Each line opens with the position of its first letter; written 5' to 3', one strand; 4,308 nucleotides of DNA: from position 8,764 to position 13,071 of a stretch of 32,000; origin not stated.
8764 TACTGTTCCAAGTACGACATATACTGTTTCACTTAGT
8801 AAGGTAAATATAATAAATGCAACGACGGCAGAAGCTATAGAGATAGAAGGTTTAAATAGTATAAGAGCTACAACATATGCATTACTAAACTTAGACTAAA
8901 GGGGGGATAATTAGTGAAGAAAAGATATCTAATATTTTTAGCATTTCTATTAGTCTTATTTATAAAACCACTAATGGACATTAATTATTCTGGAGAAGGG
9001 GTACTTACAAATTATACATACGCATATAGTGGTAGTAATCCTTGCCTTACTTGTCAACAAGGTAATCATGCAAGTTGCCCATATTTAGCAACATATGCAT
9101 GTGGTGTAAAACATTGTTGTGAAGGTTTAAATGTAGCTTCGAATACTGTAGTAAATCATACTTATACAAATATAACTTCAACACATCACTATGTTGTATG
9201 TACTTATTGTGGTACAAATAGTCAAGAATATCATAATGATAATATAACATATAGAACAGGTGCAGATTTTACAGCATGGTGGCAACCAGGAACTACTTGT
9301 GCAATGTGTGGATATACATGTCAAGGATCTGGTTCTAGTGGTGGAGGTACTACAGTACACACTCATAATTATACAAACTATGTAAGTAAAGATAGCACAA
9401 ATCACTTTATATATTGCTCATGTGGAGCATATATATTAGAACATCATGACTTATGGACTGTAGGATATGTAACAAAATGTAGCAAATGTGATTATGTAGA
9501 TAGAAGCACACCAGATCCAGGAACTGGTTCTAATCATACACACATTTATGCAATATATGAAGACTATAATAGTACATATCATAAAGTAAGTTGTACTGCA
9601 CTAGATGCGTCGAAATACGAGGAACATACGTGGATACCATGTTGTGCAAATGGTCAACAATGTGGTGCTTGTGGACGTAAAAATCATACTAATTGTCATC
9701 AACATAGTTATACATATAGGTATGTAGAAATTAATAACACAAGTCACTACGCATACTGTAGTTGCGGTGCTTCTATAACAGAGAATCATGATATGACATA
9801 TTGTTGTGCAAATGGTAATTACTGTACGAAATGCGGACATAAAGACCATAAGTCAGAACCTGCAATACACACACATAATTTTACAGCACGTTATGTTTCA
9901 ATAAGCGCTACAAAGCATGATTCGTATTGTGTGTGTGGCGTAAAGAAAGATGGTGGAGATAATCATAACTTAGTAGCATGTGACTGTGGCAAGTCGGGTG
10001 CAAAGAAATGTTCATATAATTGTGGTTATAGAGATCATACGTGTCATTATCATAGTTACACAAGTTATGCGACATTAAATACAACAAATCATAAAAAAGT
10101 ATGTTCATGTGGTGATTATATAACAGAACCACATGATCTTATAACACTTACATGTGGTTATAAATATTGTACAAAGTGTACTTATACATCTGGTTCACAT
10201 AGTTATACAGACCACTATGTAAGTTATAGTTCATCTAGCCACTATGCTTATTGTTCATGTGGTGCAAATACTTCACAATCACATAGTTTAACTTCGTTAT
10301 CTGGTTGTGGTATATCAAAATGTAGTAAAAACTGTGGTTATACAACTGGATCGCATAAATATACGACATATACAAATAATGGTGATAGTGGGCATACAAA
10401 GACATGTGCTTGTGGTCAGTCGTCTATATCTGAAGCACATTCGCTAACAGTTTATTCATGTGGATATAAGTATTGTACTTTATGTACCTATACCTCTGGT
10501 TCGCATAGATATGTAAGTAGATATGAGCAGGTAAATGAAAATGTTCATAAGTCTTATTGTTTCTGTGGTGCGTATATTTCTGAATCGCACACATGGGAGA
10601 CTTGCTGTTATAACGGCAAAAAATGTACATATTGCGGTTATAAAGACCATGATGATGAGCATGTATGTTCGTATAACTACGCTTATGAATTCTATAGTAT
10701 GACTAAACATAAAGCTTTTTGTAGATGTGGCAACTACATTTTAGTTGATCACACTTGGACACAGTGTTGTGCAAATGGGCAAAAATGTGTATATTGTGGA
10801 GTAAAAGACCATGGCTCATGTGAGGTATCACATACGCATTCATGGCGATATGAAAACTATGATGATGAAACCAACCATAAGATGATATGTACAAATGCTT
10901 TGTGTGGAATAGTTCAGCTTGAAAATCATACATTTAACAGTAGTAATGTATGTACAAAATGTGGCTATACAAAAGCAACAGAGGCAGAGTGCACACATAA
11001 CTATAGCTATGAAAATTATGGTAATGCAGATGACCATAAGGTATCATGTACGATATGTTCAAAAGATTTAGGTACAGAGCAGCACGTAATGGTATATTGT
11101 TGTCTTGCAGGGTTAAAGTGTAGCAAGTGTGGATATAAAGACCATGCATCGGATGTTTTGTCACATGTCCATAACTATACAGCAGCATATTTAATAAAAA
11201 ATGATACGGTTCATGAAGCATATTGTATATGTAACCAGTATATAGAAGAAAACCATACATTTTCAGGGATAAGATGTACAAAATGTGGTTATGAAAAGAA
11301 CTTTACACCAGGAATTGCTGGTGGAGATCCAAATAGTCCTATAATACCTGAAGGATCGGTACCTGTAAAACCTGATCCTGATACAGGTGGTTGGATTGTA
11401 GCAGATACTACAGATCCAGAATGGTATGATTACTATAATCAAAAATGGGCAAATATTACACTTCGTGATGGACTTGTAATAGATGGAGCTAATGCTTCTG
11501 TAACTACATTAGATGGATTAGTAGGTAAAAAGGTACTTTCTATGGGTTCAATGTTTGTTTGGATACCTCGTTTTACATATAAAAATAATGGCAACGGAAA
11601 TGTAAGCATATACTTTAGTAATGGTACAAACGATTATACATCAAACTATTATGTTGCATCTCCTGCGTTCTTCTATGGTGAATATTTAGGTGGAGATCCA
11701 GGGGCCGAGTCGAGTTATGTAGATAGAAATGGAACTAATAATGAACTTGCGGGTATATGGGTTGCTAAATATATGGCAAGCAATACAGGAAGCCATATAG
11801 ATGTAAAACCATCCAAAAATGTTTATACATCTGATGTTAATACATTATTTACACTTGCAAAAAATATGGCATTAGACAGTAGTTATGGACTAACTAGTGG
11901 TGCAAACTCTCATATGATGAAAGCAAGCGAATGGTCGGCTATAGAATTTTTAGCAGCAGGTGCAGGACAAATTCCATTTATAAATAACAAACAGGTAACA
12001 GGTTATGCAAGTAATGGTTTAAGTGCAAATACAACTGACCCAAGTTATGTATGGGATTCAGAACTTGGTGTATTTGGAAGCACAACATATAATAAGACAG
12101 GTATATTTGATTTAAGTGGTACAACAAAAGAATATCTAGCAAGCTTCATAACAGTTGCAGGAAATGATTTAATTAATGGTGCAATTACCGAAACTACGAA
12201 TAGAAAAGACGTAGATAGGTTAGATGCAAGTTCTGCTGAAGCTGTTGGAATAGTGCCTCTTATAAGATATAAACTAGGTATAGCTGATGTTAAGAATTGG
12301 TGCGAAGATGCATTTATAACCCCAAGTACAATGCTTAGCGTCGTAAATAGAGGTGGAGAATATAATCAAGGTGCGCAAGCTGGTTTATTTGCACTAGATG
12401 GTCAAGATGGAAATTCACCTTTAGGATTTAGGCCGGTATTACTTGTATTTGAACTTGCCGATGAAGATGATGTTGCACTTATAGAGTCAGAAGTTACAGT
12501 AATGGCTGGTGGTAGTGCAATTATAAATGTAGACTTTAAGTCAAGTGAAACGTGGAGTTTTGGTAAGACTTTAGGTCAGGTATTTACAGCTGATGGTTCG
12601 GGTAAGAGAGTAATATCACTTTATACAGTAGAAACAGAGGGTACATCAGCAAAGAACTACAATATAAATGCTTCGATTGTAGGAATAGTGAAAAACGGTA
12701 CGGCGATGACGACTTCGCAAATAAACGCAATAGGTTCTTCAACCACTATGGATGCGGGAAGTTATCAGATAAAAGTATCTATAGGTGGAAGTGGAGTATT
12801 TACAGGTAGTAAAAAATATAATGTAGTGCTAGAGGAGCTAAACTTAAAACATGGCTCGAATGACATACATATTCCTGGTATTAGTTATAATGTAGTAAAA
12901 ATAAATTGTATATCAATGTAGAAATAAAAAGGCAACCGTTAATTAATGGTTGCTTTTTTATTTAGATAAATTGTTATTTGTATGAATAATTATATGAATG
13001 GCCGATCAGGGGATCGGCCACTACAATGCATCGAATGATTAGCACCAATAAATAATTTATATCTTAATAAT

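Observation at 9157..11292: Array of 13 tandem Cys/His-rich ~50-60-aa modules in a secreted protein, not assignable to a named family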

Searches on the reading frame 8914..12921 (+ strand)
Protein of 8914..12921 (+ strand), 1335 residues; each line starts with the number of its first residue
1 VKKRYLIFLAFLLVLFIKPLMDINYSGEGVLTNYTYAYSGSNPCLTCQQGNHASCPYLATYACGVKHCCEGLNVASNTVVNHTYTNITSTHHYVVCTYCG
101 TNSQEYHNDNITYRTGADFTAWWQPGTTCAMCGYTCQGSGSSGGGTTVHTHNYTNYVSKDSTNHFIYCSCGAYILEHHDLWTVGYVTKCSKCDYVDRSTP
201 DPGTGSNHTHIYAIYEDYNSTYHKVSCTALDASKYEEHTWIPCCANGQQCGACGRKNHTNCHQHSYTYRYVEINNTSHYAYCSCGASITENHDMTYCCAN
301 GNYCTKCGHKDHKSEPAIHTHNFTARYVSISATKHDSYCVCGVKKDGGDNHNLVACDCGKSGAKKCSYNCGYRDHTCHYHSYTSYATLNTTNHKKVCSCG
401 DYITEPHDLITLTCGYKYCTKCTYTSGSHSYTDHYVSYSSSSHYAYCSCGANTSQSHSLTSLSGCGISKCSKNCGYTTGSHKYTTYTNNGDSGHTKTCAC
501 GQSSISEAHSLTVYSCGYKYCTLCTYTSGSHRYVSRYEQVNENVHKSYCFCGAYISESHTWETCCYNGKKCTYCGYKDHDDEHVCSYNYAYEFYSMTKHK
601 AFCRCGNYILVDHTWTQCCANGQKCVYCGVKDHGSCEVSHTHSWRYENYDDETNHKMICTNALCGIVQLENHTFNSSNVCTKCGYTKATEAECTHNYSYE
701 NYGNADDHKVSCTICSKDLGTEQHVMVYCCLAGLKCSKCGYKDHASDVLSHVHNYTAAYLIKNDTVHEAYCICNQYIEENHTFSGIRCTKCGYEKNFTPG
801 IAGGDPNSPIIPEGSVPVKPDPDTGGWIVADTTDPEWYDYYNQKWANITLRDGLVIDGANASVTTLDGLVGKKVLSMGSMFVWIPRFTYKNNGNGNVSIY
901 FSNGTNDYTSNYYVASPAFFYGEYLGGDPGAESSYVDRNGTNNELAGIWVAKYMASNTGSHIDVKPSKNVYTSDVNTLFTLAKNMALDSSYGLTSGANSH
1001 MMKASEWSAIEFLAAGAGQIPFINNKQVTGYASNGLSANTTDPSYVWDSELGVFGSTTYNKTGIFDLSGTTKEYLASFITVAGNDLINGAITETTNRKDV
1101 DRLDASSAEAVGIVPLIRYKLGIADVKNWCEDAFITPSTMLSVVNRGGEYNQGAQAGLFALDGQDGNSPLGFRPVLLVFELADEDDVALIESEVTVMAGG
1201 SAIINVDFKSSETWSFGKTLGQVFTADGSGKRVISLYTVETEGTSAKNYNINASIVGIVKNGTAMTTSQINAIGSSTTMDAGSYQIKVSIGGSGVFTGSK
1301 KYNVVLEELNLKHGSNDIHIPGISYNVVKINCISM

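Call 3: search_protein_families(library=pfam, proteins=[window:8914-12921:+], max_evalue=1)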
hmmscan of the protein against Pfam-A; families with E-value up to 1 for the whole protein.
window:8914-12921:+ (1335 aa): 0 families

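Call 4: search_protein_families(library=ncbifam, proteins=[window:8914-12921:+], max_evalue=1)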
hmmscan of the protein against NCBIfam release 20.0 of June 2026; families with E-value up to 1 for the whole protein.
window:8914-12921:+ (1335 aa): 1 family
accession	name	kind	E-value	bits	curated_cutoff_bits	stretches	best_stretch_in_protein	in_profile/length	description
TIGR00982.1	uS12_E_A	equivalog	0.21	11.3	140.2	1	1301-1335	92-126/139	30S ribosomal protein S12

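Call 9: find_homologous_proteins(query=window:8914-12921:+)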
Query window:8914-12921:+ (1335 aa): 2 proteins with E <= 0.001 among 3042 candidates.
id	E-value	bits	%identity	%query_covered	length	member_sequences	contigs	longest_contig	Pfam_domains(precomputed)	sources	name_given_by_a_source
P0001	0.0e+0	1088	43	100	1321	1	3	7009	-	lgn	-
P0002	8.9e-4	35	31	12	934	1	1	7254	-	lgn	-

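Call 10: search_solved_structures(query=window:8914-12921:+, max_evalue=1, show_alignments=2)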
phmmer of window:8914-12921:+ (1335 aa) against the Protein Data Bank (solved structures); distinct sequences matched with E-value up to 1: 1.
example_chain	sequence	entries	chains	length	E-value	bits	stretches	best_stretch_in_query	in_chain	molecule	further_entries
8da2_A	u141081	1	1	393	0.11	13.2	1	792-878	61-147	L,D-transpeptidase family protein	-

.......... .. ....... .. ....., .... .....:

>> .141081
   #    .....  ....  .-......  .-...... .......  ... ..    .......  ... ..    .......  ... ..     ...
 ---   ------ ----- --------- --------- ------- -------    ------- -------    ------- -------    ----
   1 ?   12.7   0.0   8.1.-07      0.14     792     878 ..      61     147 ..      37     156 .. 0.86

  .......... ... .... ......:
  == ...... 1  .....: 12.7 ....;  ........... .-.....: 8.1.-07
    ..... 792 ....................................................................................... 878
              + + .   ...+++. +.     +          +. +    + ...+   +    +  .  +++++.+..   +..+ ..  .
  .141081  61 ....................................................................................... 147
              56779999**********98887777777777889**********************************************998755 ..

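Call 18: search_protein_families(library=pfam, proteins=[P0002], max_evalue=10)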
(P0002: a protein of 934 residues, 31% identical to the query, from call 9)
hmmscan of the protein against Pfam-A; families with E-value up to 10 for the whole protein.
P0002 (934 aa): 2 families
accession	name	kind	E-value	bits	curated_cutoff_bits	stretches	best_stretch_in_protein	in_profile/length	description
PF13177.12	DNA_pol3_delta2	-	0.19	12.2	27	1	26-84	31-89/161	DNA polymerase III, delta subunit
PF18341.7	PSA_CBD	-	5.9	7.3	27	1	244-257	36-49/60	PSA endolysin C-terminal cell wall binding domain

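Call 20: find_encoding_contigs(protein=P0001, flank=10000)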
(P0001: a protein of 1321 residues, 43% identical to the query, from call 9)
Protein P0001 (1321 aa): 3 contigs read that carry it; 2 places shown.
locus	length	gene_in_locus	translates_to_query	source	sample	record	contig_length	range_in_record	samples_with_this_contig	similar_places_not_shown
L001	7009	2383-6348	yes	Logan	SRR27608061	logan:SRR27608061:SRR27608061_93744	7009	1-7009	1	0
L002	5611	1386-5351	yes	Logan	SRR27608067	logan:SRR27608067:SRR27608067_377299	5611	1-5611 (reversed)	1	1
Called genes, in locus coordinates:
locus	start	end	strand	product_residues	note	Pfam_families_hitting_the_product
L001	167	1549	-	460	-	PF20769:YPEB_N, PF14620:YPEB_PepSY1-2, PF16244:DUF4901 (weak), PF03413:PepSY (weak)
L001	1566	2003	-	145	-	PF07486:Hydrolase_2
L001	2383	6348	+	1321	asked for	-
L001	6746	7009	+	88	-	?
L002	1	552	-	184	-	?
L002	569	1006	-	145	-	PF07486:Hydrolase_2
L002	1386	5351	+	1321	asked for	-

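Call 63: list_cluster_members(proteins=[window:8914-12921:+, window:5147-8899:+, window:13456-14679:+, window:16506-17984:+, window:3391-4773:-, window:573-1871:+])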
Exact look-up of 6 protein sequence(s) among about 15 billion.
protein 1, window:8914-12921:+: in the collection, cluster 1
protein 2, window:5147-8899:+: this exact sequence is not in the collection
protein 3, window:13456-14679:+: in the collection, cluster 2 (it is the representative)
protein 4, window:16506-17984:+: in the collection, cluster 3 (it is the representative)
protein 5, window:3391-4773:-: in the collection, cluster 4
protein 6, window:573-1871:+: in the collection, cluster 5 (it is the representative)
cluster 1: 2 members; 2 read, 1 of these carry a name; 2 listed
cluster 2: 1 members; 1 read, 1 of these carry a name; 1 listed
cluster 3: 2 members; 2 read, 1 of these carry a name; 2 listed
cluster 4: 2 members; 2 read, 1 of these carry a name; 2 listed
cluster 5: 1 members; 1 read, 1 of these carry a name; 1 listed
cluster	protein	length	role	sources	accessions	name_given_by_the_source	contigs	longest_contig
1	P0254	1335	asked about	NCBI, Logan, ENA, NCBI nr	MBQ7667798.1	MAG: hypothetical protein IJS47_00530 [Clostridia bacterium] | hypothetical protein [Clostridia bacterium]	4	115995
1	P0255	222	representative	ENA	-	-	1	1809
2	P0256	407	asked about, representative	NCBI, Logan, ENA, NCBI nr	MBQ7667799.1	MAG: tyrosine--tRNA ligase [Clostridia bacterium] | tyrosine--tRNA ligase [Clostridia bacterium]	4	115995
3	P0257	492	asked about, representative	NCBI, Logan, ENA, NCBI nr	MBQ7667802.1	MAG: stage IV sporulation protein A [Clostridia bacterium] | stage IV sporulation protein A [Clostridia bacterium]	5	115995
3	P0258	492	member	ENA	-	-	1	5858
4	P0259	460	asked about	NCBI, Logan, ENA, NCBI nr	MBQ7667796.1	MAG: germination protein YpeB [Clostridia bacterium] | germination protein YpeB [Clostridia bacterium]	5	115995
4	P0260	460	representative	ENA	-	-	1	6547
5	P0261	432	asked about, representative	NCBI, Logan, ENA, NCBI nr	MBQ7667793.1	MAG: diaminopimelate decarboxylase [Clostridia bacterium] | diaminopimelate decarboxylase [Clostridia bacterium]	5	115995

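Call 65: find_related_loci(query=window:8914-12921:+, collection=genome_contigs, flank=6000)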
Query window:8914-12921:+ (1335 aa) in genome_contigs; peptide patterns used: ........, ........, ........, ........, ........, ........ (x = any residue, [..] = any of these).
6 stretches matched a pattern, but none encodes a relative of the query by tblastn (E <= 1e-3).

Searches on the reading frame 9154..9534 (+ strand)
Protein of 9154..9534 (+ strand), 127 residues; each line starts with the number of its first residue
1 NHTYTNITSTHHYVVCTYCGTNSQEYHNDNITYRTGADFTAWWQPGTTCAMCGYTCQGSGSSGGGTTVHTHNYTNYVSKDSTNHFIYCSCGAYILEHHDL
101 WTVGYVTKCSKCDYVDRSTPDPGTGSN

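Call 62: search_protein_families(library=pfam, proteins=[window:9154-9534:+], max_evalue=10)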
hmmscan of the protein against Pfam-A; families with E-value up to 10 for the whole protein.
seq(127 aa): 4 families
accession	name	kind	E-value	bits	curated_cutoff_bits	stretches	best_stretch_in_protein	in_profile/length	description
PF14149.11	YhfH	-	1.2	9.5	27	1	89-112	18-37/37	YhfH-like protein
PF21349.2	RUBY_RBDX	-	3.2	7.7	26.5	1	49-58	3-12/30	Rubrerythrin, rubredoxin-like domain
PF13248.11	Zn_ribbon_3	-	6.7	6.8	27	1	15-21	18-24/26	zinc-ribbon domain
PF14768.12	RPA_interact_C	-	10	7.2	25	1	82-96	13-27/80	Replication protein A interacting C-terminal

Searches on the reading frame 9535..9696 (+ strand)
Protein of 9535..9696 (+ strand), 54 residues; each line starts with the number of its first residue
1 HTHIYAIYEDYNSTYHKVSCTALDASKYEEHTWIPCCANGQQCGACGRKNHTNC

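Call 62: search_protein_families(library=pfam, proteins=[window:9535-9696:+], max_evalue=10)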
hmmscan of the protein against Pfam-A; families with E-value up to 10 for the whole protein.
seq(54 aa): 1 family
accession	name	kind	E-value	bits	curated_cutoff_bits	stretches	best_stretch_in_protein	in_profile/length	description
PF19052.5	BRINP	-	0.15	11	27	1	11-54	101-142/448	BMP/retinoic acid-inducible neural-specific protein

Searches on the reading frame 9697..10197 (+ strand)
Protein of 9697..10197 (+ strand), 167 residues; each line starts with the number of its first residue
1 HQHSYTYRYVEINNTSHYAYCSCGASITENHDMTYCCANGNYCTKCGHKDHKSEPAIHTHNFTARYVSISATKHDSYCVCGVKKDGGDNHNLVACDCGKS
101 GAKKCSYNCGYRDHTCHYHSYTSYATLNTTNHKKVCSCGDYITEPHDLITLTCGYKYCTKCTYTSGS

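Call 45: predict_structure(alignment_id=A4)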
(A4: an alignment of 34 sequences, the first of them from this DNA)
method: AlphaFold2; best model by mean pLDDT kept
length: 167 residues; sequences in the alignment: 34
mean_pLDDT: 90.9   pTM: 0.44
mean pLDDT of the five models: 90.9, 90.2, 90.1, 86.3, 86.3
residues with pLDDT >= 90: 122; 70-90: 34; 50-70: 10; < 50: 1
segments of 3 or more residues with pLDDT < 50: none
pLDDT, mean of each block of 10 residues (from residue 1): 94 97 97 82 92 65 95 94 93 87 93 81 97 92 97 96 92
secondary structure, 60 per line:
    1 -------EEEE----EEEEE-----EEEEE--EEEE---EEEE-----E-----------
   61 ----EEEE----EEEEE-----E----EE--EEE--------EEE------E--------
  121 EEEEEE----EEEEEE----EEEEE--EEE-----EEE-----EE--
elements in order: E8-11 E16-20 E26-30 E33-36 E40-43 E65-68 E73-77 E92-94 E103-105 E121-126 E131-136 E141-145 E148-150 E156-158

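Call 48: fold_search(model_id=the predicted structure, library=pdb)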
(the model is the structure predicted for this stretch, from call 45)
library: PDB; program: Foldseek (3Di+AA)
matches with E <= 10: 232; with E <= 0.001: 0
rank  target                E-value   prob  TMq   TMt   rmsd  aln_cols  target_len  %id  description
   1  6v05_B                1.4e-01  0.14  0.13  0.09  21.8       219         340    9  Cryo-EM structure of a substrate-engaged Bam complex (released 2020-06-10)
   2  2z2n                  5.7e-01  0.08  0.11  0.07  25.3       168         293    6  Crystal Structure of selenomethionine substituted virginiamycin B lyase from Staphylococcus aureus (released 2007-06-19)
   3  6g6q_G                6.7e-01  0.09  0.14  0.15  23.2       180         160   10  Crystal structure of the computationally designed Ika4 protein (released 2018-11-28)
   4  4ui9_A                7.5e-01  0.05  0.13  0.03  25.1       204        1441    8  Atomic structure of the human Anaphase-Promoting Complex (released 2015-06-17)
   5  7nit_C                7.9e-01  0.07  0.16  0.03  19.3       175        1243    8  X-ray structure of a multidomain BbgIII from Bifidobacterium bifidum (released 2021-12-22)
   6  7nit_F                8.8e-01  0.18  0.16  0.03  13.0       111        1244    9  X-ray structure of a multidomain BbgIII from Bifidobacterium bifidum (released 2021-12-22)
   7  6g6q_A                9.7e-01  0.07  0.14  0.14  21.9       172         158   11  Crystal structure of the computationally designed Ika4 protein (released 2018-11-28)
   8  8y6p                  9.7e-01  0.04  0.12  0.03  23.9       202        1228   11  Structure of the auto-inhibited Dark monomer (released 2024-04-10)
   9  6g6q_E                1.0e+00  0.07  0.14  0.15  21.9       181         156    8  Crystal structure of the computationally designed Ika4 protein (released 2018-11-28)
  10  8ove_A1               1.0e+00  0.03  0.10  0.07  25.5       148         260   10  CRYO-EM STRUCTURE OF TRYPANOSOMA BRUCEI PROCYCLIC FORM 80S RIBOSOME : TB11CS6H1 snoRNA mutant (released 2023-11-29)
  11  7nit_A                1.1e+00  0.06  0.16  0.03  19.2       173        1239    9  X-ray structure of a multidomain BbgIII from Bifidobacterium bifidum (released 2021-12-22)
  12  7nit_B                1.1e+00  0.05  0.15  0.03  18.8       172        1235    8  X-ray structure of a multidomain BbgIII from Bifidobacterium bifidum (released 2021-12-22)
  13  7zu0_A                1.2e+00  0.05  0.14  0.04  22.4       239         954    9  HOPS tethering complex from yeast (released 2022-09-28)
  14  8wki_w                1.4e+00  0.04  0.13  0.09  28.0       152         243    7  Cryo-EM structure of the distal rod-hook within the flagellar motor-hook complex in the CW state. (released 2024-09-04)
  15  8hmf_D                1.4e+00  0.03  0.12  0.03  24.6       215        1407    7  head module state 2 of Tetrahymena IFT-A (released 2023-06-14)
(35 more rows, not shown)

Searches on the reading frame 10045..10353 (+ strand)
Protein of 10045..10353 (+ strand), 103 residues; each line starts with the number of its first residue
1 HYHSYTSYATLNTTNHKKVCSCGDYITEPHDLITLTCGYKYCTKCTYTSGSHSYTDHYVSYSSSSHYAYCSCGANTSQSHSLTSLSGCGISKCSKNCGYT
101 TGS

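Call 62: search_protein_families(library=pfam, proteins=[window:10045-10353:+], max_evalue=10)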
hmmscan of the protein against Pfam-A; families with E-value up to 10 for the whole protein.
seq(103 aa): 3 families
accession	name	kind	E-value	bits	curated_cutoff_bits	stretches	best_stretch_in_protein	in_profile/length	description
PF15227.12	zf-C3HC4_4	-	0.0078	16.7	30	1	22-50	4-29/42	zinc finger of C3HC4-type, RING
PF02957.21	TT_ORF2-like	-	0.017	15.5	24.3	1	14-26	14-26/53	TT viral ORF2-like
PF02207.25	zf-UBR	-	0.34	11.5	25.2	1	3-25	36-57/69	Putative zinc finger in N-recognin (UBR box)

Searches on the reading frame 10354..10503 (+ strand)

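Call 62: search_protein_families(library=pfam, proteins=[window:10354-10503:+], max_evalue=10)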
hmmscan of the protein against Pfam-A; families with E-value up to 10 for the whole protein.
seq(50 aa): 1 family
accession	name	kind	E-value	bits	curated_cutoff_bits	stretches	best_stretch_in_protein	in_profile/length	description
PF11088.13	RL11D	-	0.044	14.5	25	1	3-49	24-71/99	Glycoprotein encoding membrane proteins RL5A and RL6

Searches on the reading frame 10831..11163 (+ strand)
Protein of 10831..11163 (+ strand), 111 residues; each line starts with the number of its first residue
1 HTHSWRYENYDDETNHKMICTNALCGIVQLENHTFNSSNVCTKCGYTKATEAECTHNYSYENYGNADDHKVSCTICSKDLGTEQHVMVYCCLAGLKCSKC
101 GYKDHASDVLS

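Call 62: search_protein_families(library=pfam, proteins=[window:10831-11163:+], max_evalue=10)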
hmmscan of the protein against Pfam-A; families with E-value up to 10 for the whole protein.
seq(111 aa): 6 families
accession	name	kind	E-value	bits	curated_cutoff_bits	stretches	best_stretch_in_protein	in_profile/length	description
PF18073.7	Zn_ribbon_LapB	-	0.066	13.4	25.7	0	40-48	2-10/28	Rubredoxin metal binding domain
PF23525.1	Methyltransf_36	-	0.11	12.1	27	1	26-71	194-239/268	AprA MT2-like domain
PF13240.11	Zn_Ribbon_1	-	0.51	10.7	25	2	38-46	13-21/23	zinc-ribbon domain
PF25420.1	zf-C2H2_ZN292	-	0.63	10.5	27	1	65-79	6-20/33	ZN292-like C2H2 zinc finger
PF07282.18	Cas12f1-like_TNB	-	9.2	7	26.3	0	32-105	22-51/60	Cas12f1-like, TNB domain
PF00130.28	C1_1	-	9.3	6.6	26.5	1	68-106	9-40/53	Phorbol esters/diacylglycerol binding domain (C1 domain)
